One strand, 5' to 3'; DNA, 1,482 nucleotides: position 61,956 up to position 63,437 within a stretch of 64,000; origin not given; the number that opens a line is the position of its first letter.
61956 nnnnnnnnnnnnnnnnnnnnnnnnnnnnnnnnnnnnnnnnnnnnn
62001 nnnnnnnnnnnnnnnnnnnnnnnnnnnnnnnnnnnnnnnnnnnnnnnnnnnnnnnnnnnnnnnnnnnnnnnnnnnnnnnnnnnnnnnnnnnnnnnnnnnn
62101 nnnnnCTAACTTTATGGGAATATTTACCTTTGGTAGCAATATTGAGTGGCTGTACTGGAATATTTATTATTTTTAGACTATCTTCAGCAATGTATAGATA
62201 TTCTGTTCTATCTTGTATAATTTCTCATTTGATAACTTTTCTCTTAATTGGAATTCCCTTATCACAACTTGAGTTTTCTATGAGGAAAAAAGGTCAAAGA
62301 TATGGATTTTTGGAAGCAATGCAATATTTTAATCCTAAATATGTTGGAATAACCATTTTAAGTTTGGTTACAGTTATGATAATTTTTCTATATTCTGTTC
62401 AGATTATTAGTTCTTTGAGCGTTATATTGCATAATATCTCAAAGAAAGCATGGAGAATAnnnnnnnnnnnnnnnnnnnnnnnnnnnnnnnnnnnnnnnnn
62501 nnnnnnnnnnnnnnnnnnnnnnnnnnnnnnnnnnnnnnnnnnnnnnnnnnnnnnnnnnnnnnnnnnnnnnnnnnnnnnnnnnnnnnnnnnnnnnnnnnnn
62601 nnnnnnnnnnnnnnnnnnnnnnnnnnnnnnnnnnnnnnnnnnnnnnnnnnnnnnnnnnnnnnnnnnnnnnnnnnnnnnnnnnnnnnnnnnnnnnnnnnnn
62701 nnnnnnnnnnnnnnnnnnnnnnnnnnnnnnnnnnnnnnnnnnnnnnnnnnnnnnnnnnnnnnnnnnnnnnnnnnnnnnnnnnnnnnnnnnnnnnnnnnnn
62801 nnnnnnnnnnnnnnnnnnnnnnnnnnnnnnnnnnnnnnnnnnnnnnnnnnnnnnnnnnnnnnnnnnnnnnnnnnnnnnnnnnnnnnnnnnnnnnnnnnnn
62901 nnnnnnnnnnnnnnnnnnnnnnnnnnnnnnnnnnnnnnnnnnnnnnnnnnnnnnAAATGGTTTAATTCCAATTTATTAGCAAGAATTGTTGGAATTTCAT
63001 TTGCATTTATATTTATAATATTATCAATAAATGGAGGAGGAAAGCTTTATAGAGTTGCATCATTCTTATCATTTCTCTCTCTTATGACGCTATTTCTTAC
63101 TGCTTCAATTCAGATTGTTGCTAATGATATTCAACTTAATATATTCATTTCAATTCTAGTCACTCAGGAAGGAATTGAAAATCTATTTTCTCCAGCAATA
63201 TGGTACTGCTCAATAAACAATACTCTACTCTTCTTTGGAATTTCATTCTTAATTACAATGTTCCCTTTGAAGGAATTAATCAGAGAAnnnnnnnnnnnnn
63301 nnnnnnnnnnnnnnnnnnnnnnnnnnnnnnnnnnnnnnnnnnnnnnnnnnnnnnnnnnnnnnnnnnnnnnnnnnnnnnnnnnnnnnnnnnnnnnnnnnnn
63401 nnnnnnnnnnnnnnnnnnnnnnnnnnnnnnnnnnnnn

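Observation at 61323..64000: Long membrane-protein ORF missing from the ORF track because it runs off the window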

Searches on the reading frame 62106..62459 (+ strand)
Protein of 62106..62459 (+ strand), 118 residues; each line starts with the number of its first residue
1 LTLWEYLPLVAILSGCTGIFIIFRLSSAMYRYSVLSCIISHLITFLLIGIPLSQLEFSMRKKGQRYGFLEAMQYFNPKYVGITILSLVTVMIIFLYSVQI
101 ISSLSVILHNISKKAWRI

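Call 67: search_protein_families(library=pfam, max_evalue=10, proteins=[window:62106-62459:+])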
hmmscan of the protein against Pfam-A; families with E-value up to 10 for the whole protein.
seq(118 aa): 1 family
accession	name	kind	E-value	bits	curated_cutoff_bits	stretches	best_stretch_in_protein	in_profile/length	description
PF09642.15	YonK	-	0.066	13.9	25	1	64-84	31-51/60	YonK protein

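Call 116: search_solved_structures(query=A10, max_evalue=10, show_alignments=0)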
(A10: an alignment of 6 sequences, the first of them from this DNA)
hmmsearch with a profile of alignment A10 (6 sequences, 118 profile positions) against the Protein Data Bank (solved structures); distinct sequences matched with E-value up to 10: 35.
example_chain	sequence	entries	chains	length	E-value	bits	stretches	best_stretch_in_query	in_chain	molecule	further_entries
9kxx_A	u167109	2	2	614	5.1e-06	29.9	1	12-110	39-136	Sodium-dependent neutral amino acid transporter B(0)AT1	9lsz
8i92_B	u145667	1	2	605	5e-05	26.7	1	12-110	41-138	Sodium-dependent neutral amino acid transporter B(0)AT1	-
8wby_A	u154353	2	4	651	5.6e-05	26.6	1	12-110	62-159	Sodium-dependent neutral amino acid transporter B(0)AT1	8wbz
9va1_D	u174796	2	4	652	5.6e-05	26.6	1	12-110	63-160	Sodium-dependent neutral amino acid transporter B(0)AT1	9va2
8i93_B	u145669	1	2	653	5.6e-05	26.6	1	12-110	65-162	Sodium-dependent neutral amino acid transporter B(0)AT1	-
6m17_A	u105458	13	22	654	5.6e-05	26.6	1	12-110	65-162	Sodium-dependent neutral amino acid transporter B(0)AT1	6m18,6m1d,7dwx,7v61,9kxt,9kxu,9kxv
3mpn_A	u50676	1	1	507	0.12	15.8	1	38-100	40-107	Transporter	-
7y75_B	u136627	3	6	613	0.13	15.7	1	11-98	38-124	Sodium- and chloride-dependent transporter XTRP3 | SIT1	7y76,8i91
8p2w_C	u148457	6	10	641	0.14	15.6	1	11-98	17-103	Sodium- and chloride-dependent transporter XTRP3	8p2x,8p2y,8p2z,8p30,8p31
7dj1_A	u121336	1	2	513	0.15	15.6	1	38-100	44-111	Na(+):neurotransmitter symporter (Snf family)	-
7dj2_A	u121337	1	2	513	0.15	15.6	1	38-100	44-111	Na(+):neurotransmitter symporter (Snf family)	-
7djc_A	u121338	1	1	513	0.15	15.6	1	38-100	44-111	Na(+):neurotransmitter symporter (Snf family)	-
6nle_A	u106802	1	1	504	0.16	15.5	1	38-100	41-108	Na(+):neurotransmitter symporter (Snf family)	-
3mpq_A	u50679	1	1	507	0.16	15.4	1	38-100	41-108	Transporter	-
2qju_A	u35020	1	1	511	0.16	15.4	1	38-100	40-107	Transporter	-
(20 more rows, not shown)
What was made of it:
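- The TM1-3 sub-profile gives 35 of 35 as NSS: B0AT1 5.1e-6, SIT1 0.13, LeuT 0.12-0.2 (call 116).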

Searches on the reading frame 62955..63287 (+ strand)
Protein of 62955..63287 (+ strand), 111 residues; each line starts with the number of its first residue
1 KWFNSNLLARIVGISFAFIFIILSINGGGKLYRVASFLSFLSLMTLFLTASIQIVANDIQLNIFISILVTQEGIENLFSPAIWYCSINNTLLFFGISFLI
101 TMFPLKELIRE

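Call 67: search_protein_families(library=pfam, max_evalue=10, proteins=[window:62955-63287:+])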
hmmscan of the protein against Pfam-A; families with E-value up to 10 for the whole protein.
seq(111 aa): 0 families

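Call 73: search_solved_structures(query=A7, max_evalue=10, show_alignments=3)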
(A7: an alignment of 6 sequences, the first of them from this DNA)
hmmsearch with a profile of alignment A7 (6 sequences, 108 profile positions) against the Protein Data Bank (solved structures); distinct sequences matched with E-value up to 10: 0.
